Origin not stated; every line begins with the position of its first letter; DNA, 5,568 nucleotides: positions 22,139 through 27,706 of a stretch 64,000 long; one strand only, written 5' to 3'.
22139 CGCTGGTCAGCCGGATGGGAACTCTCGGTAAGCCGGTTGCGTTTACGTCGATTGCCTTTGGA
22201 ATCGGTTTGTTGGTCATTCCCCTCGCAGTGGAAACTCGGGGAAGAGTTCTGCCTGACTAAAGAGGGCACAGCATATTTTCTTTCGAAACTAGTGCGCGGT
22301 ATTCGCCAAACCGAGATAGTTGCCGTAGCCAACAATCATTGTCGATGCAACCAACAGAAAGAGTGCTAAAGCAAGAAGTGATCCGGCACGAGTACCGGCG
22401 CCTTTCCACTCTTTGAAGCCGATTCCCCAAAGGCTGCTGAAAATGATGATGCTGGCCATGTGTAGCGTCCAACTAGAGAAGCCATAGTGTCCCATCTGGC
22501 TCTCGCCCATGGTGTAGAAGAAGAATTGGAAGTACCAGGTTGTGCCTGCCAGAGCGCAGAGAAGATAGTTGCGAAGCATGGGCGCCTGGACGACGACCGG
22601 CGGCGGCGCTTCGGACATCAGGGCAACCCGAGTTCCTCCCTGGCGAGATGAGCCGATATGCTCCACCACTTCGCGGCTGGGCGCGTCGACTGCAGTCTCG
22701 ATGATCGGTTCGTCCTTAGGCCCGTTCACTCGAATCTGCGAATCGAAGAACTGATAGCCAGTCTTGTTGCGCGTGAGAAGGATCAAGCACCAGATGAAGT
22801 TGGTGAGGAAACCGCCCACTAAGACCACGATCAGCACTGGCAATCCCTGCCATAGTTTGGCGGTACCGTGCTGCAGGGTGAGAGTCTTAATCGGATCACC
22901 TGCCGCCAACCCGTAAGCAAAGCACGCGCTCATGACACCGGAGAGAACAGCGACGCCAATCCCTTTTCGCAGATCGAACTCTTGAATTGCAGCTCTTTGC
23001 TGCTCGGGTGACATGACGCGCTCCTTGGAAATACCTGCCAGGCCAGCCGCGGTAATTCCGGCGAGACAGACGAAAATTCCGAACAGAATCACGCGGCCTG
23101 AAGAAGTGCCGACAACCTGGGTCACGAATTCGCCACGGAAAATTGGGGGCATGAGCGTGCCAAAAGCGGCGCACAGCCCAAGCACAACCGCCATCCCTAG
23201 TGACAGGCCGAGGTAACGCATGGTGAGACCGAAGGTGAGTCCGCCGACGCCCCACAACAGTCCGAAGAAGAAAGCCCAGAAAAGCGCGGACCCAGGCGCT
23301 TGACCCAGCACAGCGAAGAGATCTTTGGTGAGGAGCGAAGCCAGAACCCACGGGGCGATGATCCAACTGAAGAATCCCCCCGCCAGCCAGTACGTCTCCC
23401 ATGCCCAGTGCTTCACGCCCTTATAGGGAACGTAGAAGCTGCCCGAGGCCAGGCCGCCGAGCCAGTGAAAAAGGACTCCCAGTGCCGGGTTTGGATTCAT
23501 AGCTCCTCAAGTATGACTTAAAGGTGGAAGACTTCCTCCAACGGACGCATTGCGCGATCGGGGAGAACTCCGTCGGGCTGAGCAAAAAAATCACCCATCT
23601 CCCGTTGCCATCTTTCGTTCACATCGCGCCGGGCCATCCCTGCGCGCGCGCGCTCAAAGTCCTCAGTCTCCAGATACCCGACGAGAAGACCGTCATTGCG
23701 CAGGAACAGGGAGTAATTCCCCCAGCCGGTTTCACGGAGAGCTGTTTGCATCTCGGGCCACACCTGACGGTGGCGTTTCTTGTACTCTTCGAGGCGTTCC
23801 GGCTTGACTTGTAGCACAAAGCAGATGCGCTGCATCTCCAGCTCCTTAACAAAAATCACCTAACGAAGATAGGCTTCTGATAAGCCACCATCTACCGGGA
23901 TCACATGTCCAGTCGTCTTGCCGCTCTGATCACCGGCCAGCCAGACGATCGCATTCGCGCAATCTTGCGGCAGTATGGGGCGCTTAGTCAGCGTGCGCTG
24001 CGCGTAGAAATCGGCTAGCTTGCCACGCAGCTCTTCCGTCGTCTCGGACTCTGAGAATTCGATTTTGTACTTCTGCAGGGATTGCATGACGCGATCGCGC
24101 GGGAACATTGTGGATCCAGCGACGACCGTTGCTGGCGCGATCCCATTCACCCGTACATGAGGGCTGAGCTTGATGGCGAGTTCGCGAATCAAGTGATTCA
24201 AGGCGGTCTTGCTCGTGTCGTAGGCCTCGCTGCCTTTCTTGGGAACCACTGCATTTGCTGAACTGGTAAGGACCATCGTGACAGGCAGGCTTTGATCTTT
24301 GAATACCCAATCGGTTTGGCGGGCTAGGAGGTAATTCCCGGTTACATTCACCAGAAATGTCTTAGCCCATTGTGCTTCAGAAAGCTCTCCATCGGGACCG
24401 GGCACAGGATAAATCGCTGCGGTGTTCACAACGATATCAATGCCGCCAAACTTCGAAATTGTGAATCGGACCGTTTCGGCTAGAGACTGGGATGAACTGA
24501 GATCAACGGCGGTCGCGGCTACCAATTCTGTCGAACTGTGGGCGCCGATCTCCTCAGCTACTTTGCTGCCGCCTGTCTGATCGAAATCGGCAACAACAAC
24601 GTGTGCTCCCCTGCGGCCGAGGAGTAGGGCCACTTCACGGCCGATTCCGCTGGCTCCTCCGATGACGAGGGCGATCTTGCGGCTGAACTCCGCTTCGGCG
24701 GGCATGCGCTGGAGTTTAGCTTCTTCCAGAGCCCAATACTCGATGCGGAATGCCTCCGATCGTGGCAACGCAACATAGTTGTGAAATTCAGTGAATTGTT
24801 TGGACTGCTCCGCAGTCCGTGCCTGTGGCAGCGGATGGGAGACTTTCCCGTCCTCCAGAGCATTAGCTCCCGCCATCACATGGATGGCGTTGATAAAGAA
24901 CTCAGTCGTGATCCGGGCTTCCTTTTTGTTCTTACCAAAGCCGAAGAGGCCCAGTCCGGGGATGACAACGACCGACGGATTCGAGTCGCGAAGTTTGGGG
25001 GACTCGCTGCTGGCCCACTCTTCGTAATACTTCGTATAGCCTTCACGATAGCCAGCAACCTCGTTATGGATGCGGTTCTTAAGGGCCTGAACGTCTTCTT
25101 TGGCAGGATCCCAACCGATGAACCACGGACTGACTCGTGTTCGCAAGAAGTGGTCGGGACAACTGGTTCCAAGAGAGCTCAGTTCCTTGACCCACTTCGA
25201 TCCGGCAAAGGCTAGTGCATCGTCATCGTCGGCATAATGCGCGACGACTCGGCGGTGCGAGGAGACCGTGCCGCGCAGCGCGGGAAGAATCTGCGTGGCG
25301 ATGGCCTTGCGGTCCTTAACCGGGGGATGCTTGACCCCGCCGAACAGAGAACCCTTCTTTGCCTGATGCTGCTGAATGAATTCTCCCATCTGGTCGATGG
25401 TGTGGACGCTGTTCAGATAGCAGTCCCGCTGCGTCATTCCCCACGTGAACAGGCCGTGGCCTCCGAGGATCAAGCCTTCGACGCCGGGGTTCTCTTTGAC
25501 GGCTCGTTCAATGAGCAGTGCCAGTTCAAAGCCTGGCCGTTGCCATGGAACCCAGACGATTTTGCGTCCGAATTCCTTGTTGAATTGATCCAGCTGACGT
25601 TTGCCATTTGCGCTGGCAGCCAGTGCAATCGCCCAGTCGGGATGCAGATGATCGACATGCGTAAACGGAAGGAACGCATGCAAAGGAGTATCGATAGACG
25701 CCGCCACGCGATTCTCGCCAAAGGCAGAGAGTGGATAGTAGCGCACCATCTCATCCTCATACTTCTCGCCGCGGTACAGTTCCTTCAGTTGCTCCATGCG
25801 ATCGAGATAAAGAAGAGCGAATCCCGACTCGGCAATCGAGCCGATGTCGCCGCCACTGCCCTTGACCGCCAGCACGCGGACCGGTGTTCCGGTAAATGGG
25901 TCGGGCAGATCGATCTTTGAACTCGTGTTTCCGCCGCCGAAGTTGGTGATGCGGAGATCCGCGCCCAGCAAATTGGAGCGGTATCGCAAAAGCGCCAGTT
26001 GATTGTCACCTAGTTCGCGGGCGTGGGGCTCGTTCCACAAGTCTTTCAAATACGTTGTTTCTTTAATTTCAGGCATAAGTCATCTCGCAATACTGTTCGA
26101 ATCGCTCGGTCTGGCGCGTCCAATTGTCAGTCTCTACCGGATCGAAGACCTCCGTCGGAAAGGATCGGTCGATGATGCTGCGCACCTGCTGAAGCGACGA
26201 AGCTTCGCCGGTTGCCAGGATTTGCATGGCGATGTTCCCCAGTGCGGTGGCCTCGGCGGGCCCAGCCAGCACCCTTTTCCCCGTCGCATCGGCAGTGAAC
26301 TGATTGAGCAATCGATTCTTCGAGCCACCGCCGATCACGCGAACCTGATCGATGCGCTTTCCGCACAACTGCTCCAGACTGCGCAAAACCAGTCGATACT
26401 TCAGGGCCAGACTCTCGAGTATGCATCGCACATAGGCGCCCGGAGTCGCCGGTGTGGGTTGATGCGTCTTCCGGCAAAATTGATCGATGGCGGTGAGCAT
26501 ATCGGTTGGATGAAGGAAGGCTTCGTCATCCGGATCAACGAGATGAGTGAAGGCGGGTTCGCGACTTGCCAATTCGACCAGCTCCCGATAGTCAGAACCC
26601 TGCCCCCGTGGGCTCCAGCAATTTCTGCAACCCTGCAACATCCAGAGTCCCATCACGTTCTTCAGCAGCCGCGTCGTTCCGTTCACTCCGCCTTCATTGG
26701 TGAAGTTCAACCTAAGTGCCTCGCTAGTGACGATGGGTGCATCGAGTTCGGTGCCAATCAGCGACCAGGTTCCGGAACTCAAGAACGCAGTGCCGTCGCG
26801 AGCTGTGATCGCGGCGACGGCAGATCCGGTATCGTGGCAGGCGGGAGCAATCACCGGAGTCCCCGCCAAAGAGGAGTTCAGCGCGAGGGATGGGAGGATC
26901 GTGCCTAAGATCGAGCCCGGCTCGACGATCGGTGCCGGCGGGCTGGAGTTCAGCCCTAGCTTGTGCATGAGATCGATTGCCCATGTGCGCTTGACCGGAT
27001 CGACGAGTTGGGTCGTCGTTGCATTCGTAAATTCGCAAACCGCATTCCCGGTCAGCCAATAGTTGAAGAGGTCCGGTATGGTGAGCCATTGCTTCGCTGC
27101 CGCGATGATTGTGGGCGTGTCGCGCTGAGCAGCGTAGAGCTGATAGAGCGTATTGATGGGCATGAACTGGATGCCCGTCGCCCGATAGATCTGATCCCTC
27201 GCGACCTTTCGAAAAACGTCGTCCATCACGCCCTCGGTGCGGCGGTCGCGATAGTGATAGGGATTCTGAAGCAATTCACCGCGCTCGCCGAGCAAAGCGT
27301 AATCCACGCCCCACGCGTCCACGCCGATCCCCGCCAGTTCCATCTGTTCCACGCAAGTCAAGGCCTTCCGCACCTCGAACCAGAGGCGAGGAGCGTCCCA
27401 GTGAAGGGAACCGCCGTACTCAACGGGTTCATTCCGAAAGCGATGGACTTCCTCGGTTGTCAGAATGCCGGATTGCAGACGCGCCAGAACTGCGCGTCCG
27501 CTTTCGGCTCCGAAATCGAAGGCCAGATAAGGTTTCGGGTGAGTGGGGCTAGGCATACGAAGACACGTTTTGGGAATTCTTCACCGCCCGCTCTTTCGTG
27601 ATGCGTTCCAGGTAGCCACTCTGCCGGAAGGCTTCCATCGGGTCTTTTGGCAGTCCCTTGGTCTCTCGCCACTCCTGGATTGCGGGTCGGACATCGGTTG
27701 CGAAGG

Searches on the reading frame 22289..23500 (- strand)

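Call 39: search_protein_families(library=pfam, proteins=[window:22289-23500:-], max_evalue=0.00001)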
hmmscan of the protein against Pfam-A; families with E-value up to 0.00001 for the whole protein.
window:22289-23500:- (403 aa): 1 family
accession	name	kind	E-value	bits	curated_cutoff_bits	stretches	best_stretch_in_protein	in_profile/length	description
PF06379.18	RhaT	-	1.1e-69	235.7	27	2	5-245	5-239/344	L-rhamnose-proton symport protein (RhaT)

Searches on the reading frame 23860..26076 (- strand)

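Call 39: search_protein_families(library=pfam, proteins=[window:23860-26076:-], max_evalue=0.00001)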
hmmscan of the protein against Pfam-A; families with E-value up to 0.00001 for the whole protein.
window:23860-26076:- (738 aa): 4 families
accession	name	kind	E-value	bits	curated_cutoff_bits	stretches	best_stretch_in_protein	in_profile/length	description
PF13561.12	adh_short_C2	-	3e-40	138.7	27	2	475-654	3-179/236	Enoyl-(Acyl carrier protein) reductase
PF00106.31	adh_short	-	8.8e-35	120.4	26.6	1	467-653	1-184/195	short chain dehydrogenase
PF00596.27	Aldolase_II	-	2.7e-18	67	22.2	1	39-224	11-173/183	Class II Aldolase and Adducin N-terminal domain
PF08659.16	KR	-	3.7e-08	33.9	22.6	1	470-633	4-163/180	KR domain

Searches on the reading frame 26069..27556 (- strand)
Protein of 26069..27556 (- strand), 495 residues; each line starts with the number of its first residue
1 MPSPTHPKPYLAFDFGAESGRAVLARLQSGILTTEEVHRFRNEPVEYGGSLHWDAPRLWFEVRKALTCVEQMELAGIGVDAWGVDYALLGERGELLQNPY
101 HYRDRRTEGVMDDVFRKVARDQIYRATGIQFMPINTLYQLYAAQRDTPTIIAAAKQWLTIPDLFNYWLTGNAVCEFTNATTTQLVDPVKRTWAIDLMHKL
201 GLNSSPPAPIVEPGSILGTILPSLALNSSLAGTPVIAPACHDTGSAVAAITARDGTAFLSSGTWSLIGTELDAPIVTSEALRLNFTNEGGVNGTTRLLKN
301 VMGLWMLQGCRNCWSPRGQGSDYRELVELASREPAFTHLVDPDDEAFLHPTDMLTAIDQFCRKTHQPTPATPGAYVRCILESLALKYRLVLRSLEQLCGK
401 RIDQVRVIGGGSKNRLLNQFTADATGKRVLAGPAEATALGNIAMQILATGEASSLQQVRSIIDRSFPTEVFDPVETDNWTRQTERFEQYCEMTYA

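Call 39: search_protein_families(library=pfam, proteins=[window:26069-27556:-], max_evalue=0.00001)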
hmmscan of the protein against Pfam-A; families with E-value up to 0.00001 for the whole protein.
window:26069-27556:- (495 aa): 2 families
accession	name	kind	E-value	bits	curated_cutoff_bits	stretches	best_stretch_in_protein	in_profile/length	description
PF02782.22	FGGY_C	-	2.7e-38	132.2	27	1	258-448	2-197/198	FGGY family of carbohydrate kinases, C-terminal domain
PF00370.27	FGGY_N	-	4.9e-29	102.1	28.8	1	10-246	2-242/245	FGGY family of carbohydrate kinases, N-terminal domain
